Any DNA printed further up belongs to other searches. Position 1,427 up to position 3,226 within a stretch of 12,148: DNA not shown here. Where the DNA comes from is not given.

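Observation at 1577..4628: Tandem pair of diverged ~500-aa paralogs with no recognisable family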

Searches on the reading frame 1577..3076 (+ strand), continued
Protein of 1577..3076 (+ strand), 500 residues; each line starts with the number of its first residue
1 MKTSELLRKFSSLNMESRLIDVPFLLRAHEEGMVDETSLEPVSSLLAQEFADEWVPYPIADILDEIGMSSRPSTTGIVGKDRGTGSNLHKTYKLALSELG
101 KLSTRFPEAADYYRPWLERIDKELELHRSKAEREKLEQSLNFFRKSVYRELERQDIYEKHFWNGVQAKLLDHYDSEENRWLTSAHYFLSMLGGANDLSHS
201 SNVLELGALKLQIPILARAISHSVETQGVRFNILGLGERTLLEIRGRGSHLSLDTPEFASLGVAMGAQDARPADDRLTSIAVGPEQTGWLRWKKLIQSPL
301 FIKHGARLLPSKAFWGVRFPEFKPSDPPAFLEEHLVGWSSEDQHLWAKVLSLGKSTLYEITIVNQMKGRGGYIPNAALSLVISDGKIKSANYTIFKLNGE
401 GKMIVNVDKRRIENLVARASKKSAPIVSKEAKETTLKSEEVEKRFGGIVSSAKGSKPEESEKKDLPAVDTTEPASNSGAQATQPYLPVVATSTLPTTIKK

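Call 44: find_encoding_contigs(protein=P0011, flank=10000, max_places=4)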
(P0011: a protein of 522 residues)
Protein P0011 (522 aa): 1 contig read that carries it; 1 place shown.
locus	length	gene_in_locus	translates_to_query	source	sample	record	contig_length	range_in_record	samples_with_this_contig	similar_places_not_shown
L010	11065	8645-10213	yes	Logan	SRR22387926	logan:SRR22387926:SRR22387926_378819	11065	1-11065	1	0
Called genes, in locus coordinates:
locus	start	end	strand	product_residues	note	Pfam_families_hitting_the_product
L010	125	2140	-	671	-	PF00535:Glycos_transf_2, PF10111:Glyco_tranf_2_2, PF13641:Glyco_tranf_2_3, PF00535:Glycos_transf_2, PF10111:Glyco_tranf_2_2, PF13641:Glyco_tranf_2_3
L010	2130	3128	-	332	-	-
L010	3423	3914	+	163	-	PF01047:MarR, PF12802:MarR_2, PF13412:HTH_24 (weak)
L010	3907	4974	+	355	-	PF03599:CdhD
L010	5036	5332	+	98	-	PF12838:Fer4_7 (weak), PF00037:Fer4, PF12797:Fer4_2, PF12837:Fer4_6, PF13237:Fer4_10, PF14697:Fer4_21, PF12838:Fer4_7, PF13187:Fer4_9, +7 more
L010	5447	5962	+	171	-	PF03729:DUF308 (faint)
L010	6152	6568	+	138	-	PF02566:OsmC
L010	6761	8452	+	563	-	-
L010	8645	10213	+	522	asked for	-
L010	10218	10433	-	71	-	-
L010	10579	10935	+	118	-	PF13384:HTH_23 (weak), PF13551:HTH_29 (weak), PF13565:HTH_32 (weak)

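Call 51: search_solved_structures(query=A5, max_evalue=10)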
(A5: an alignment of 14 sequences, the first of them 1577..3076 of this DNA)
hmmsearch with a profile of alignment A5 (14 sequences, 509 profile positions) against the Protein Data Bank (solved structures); distinct sequences matched with E-value up to 10: 9.
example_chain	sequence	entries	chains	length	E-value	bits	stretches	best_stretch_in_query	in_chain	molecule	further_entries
1gjs_A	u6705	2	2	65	0.14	14.1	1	24-65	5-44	IMMUNOGLOBULIN G BINDING PROTEIN G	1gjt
7q6k_A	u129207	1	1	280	0.56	12.1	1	89-155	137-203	Ganglioside-induced differentiation-associated protein 1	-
7ywd_A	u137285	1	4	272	0.56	12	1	89-155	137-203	Ganglioside-induced differentiation-associated protein 1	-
7aia_AAA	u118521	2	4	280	0.6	12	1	89-155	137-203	Ganglioside-induced differentiation-associated protein 1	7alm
8a4j_A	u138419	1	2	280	0.6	12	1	89-155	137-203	Ganglioside-induced differentiation-associated protein 1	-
8a4k_A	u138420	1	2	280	0.6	12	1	89-155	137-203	Ganglioside-induced differentiation-associated protein 1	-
7q6j_A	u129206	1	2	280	0.6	11.9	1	89-155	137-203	Ganglioside-induced differentiation-associated protein 1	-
7b2g_A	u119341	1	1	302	0.66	11.8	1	89-155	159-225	Ganglioside-induced differentiation-associated protein 1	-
8exz_A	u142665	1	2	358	0.71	11.7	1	87-155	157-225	Ganglioside-induced differentiation-associated protein 1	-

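Call 52: search_protein_families(library=pfam, alignment_id=A5, max_evalue=0.1)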
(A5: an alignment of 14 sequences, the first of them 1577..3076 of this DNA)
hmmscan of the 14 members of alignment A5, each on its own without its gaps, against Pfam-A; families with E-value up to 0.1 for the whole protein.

A. member 1, window:1577-3076:+ (500 aa): 2 families
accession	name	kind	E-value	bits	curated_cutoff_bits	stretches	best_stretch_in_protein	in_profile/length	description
PF17065.10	UPF0669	-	0.013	15.8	27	1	370-410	26-66/185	Putative cytokine, C6ORF120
PF18172.6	LepB_GAP_N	-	0.099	12.9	27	0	104-175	7-76/188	LepB GAP domain N-terminal subdomain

B. families by the number of members that match (of 14 scanned): 4 families
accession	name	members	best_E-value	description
PF17065.10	UPF0669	1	0.013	Putative cytokine, C6ORF120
PF06224.18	AlkZ-like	1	0.027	DNA glycosylase AlkZ-like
PF01371.25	Trp_repressor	1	0.058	Trp repressor protein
PF18172.6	LepB_GAP_N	1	0.099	LepB GAP domain N-terminal subdomain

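Call 53: list_cluster_members(proteins=[P0002, P0003, P0004, P0006, P0007, P0009, P0010, P0011, P0012, P0014])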
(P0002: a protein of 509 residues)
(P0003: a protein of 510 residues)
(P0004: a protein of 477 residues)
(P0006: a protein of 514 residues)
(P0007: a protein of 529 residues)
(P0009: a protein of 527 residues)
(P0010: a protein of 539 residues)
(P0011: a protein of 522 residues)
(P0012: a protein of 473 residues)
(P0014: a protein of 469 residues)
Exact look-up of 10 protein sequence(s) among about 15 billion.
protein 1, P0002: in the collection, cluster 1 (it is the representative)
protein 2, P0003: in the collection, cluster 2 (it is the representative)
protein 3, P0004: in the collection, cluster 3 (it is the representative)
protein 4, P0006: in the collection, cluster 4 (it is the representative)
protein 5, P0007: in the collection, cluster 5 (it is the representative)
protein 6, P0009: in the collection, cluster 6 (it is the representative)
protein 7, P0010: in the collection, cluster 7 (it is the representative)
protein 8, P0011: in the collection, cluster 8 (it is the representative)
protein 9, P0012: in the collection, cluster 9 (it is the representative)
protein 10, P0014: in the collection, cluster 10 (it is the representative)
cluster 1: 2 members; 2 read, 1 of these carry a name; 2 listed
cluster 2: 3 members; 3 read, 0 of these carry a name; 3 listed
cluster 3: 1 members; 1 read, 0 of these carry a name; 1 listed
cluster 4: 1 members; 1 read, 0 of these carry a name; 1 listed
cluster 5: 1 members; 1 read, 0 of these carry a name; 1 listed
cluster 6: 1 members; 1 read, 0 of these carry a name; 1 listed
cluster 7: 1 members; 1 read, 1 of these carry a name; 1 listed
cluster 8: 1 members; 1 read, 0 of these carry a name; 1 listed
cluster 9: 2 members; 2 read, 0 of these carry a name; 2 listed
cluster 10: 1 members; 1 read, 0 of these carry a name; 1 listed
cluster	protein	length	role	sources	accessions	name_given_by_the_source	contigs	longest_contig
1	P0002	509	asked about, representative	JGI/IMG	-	-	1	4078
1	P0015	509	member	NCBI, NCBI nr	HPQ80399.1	MAG TPA: hypothetical protein PLZ86_01580 [bacterium] | hypothetical protein [bacterium]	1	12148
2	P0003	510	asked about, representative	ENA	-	-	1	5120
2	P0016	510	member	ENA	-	-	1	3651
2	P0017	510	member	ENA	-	-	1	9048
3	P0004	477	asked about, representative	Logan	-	-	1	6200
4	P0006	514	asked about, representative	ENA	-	-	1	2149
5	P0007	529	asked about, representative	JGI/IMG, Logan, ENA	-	-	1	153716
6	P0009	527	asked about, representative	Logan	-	-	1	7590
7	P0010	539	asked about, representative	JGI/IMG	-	hypothetical protein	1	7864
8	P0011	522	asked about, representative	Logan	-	-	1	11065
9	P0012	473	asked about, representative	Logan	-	-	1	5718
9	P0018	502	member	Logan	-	-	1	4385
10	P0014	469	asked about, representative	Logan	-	-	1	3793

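Call 55: find_encoding_contigs(protein=P0017, flank=10000, max_places=3)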
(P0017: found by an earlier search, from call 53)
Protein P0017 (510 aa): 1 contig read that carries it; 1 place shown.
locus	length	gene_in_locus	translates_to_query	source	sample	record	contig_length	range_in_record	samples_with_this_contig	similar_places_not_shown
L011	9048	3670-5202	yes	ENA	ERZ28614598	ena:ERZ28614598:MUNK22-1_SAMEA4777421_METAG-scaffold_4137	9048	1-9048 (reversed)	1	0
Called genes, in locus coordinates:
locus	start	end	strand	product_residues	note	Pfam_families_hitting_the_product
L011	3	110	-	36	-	?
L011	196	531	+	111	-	PF05635:23S_rRNA_IVP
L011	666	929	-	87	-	-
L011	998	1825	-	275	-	PF00142:Fer4_NifH (weak), PF01656:CbiA, PF02374:ArsA_ATPase (faint), PF06564:CBP_BcsQ, PF09140:MipZ, PF10609:ParA, PF13614:AAA_31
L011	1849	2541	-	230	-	-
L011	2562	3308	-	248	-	-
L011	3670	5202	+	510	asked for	-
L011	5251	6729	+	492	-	-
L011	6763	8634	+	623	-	PF02463:SMC_N (faint), PF00005:ABC_tran, PF13304:AAA_21 (faint), PF12848:ABC_tran_Xtn, PF00005:ABC_tran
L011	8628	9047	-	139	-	?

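Call 56: find_encoding_contigs(protein=P0012, flank=10000, max_places=3)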
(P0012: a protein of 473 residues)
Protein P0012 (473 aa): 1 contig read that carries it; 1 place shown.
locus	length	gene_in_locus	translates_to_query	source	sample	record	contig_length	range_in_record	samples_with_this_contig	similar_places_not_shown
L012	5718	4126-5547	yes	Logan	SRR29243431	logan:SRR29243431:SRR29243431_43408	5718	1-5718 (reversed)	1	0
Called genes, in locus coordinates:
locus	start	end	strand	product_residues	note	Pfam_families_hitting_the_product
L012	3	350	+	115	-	?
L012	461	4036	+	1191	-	-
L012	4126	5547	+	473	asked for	-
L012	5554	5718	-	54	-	?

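Call 57: predict_structure(alignment_id=A5)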
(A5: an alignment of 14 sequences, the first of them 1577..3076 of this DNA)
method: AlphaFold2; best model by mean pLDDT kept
length: 500 residues; sequences in the alignment: 14
mean_pLDDT: 78.0   pTM: 0.74
mean pLDDT of the five models: 78.0, 76.7, 76.4, 76.1, 75.7
residues with pLDDT >= 90: 266; 70-90: 110; 50-70: 25; < 50: 99
segments of 3 or more residues with pLDDT < 50: 70-84, 194-200, 424-500
pLDDT, mean of each block of 10 residues (from residue 1): 91 88 96 92 87 62 61 37 62 94 96 92 84 89 92 92 95 92 93 48 82 96 93 94 88 93 84 90 92 94 95 90 87 83 91 92 91 95 96 89 95 93 40 28 28 34 31 28 34 32
secondary structure, 60 per line:
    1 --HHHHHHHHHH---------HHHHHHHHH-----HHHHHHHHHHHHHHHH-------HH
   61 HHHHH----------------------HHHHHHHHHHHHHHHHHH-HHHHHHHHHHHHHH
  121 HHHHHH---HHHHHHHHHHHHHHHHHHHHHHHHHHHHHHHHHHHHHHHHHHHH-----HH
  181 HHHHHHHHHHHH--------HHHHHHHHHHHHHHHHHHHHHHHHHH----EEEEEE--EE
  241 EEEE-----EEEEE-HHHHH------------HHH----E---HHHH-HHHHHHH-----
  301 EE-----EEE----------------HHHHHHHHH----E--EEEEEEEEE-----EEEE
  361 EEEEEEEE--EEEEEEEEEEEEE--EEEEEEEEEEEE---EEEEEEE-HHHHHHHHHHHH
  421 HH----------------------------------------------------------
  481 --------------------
elements in order: H3-12 H22-30 H36-51 H59-65 H88-105 H107-126 H130-173 H179-192 H201-226 E231-236 E239-244 E250-254 H256-260 H284-287 H289-295 E308-310 H327-335 E343-351 E357-368 E371-383 E386-397 E401-407 H409-422
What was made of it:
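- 1577..3079 (+): Gene A, 500 aa, first paralog. Residues 1-226 form a helical bundle, 231-422 form an alpha/beta domain with a 5-strand meander and a terminal helix, and 424-500 form a disordered tail ending in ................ AF2 pLDDT 78, pTM 0.74 (call 57).
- On ParA/MinD partner (adaptor) proteins: Residues 1-50 are predicted helical with pLDDT 87-96 (call 57).
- Checked: AlphaFold2 is confident (call 57).
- The family N-terminus is predicted to be folded (pLDDT about 90), so A and B are not themselves classical ATPase partners (call 57). The E-x3-Q-x3-E spacing puts them on one helix face (secondary structure, call 57).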

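Call 61: search_protein_families(library=pfam, proteins=[L012:461-4033:+, L008:2020-5112:+, L009:836-4240:+, L010:6761-8449:+, L008:1-1632:-, L009:4188-5537:-], max_evalue=0.05)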
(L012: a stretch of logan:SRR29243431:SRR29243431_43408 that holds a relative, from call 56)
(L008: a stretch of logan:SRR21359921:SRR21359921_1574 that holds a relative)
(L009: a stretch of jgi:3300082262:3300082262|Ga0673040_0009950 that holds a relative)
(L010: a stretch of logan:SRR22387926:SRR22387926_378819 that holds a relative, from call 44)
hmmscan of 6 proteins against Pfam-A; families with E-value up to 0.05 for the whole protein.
L012:461-4033:+ (1191 aa): 0 families

L008:2020-5112:+ (1031 aa): 0 families

L009:836-4240:+ (1135 aa): 0 families

L010:6761-8449:+ (563 aa): 0 families

L008:1-1632:- (544 aa): 7 families
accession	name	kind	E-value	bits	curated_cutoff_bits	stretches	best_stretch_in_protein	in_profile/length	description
PF00069.31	Pkinase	-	7.7e-40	137.4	31.7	1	23-286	3-256/263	Protein kinase domain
PF07714.23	PK_Tyr_Ser-Thr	-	6.3e-32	111.3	23.1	1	23-285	3-252/258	Protein tyrosine and serine/threonine kinase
PF08308.17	PEGA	-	9.6e-10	38.7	20.8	1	450-515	6-69/71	PEGA domain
PF01636.29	APH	-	0.001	19.3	23.2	1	150-181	165-197/239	Phosphotransferase enzyme family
PF13620.12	CarboxypepD_reg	-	0.012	16.4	32.3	1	474-514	42-82/82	Carboxypeptidase regulatory-like domain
PF17667.7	Pkinase_fungal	-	0.012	14.7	24.1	1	154-214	307-370/387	Fungal protein kinase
PF03109.22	ABC1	-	0.038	13.6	22.9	0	154-183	187-216/244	ABC1 atypical kinase-like domain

L009:4188-5537:- (449 aa): 3 families
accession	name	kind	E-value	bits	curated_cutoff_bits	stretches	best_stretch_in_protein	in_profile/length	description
PF00149.33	Metallophos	-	4.8e-07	30.8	21.5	1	74-246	3-190/191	Calcineurin-like phosphoesterase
PF12850.12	Metallophos_2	-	7.6e-05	23.2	27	1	74-257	3-129/154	Calcineurin-like phosphoesterase superfamily domain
PF14582.11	Metallophos_3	-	0.00054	19.8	28.2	1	159-248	132-223/259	Metallophosphoesterase, calcineurin superfamily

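Call 67: fold_search(model_id=the predicted structure, library=pdb)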
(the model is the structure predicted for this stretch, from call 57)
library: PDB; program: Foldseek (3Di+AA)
matches with E <= 10: 415; with E <= 0.001: 0
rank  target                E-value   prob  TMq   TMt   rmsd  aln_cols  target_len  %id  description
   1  4ozq_A                5.4e-02  0.08  0.08  0.07  24.3       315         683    8  Crystal structure of the mouse Kif14 motor domain (released 2014-07-09)
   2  4ozq_B                1.2e-01  0.07  0.08  0.07  24.8       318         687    8  Crystal structure of the mouse Kif14 motor domain (released 2014-07-09)
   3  7nvr_d                3.8e-01  0.13  0.12  0.14  21.4       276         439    8  Human Mediator with RNA Polymerase II Pre-initiation complex (released 2021-05-05)
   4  4zvb_A                4.9e-01  0.13  0.07  0.18  19.7       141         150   17  Crystal structure of globin domain of the E. coli DosC - form II (ferrous) (released 2015-11-11)
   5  8og2                  4.9e-01  0.08  0.14  0.13  21.0       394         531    9  Crystal structure of CREBBP histone acetyltransferase domain in complex with Coenzyme A (released 2024-04-03)
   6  5ilp                  5.1e-01  0.13  0.08  0.21  18.9       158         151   12  H64Q sperm whale myoglobin with a Fe-tolyl moiety (released 2016-09-21)
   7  4l4w_A                5.7e-01  0.08  0.10  0.16  17.2       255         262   14  Structure of EspG3 chaperone from the type VII (ESX-3) secretion system (released 2014-06-11)
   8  4zva_A                5.7e-01  0.08  0.06  0.16  19.6       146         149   18  Crystal structure of globin domain of the E. coli DosC - form I (ferric) (released 2015-11-11)
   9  7ddt                  5.9e-01  0.18  0.09  0.25  18.2       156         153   13  Ancestral myoglobin aMbSe of Enaliarctos relative (imidazol ligand) (released 2021-09-08)
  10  5oja                  6.2e-01  0.14  0.08  0.22  18.4       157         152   13  Structure of MbQ (released 2018-01-24)
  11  5vzq                  6.9e-01  0.10  0.07  0.18  19.3       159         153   12  Sperm whale myoglobin V68A/I107Y with nitric oxide (released 2018-06-06)
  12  8trh_Q                6.9e-01  0.08  0.11  0.10  22.6       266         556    9  The IDRc bound human core Mediator complex (released 2024-10-09)
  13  8kfi_A                7.2e-01  0.13  0.09  0.23  19.9       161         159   12  Crystal structure of sperm whale myoglobin (F43A/H64I mutant) reconstituted with manganese porphycene (released 2024-08-21)
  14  4zvb_B                7.2e-01  0.08  0.06  0.17  19.9       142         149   18  Crystal structure of globin domain of the E. coli DosC - form II (ferrous) (released 2015-11-11)
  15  8j1c_D                8.0e-01  0.15  0.07  0.11  16.8        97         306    8  Structure of amino acid dehydrogenase in complex with NADP (released 2023-08-16)
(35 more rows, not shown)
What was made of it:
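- On Any protein with a solved structure: Foldseek PDB gives a best E of 0.054 with TM<=0.14 (call 67).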

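Call 78: search_solved_structures(query=A6, max_evalue=10)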
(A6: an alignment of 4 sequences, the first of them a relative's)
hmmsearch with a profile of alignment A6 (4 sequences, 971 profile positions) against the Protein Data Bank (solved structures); distinct sequences matched with E-value up to 10: 3.
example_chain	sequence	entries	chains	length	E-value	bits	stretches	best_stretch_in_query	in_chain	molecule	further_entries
8g0p_B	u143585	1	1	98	0.28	12.5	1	860-951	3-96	Kinetochore protein Nuf2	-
6m4p_A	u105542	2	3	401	1.1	10.6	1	198-327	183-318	Cytochrome P450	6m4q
8a3y_M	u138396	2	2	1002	1.8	9.9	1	645-704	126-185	SPT6 | Transcription elongation factor SPT6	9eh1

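Call 81: find_homologous_proteins(query=A7, max_evalue=0.01)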
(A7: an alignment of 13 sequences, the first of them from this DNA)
Query A7 (13 sequences) (424 aa, profile of the alignment): 2 proteins with E <= 0.01 among 8000 candidates.
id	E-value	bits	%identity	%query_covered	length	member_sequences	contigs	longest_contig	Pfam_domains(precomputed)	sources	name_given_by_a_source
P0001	9.0e-146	504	100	100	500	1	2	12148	-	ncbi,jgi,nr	ncbi:MAG TPA: hypothetical protein PLZ86_01575 [bacterium]|nr:hypothetical protein [bacterium]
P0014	4.6e-134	466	25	98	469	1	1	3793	-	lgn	-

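Call 84: search_solved_structures(query=A8, max_evalue=10)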
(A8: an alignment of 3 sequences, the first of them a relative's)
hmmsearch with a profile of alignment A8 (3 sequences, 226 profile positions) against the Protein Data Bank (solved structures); distinct sequences matched with E-value up to 10: 2.
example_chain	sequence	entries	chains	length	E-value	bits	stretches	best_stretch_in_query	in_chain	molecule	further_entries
9if7_63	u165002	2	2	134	0.86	12.4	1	61-135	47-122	Sm domain-containing protein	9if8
9io5_A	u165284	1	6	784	1.9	11.3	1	34-76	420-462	G1-ATPase subunit beta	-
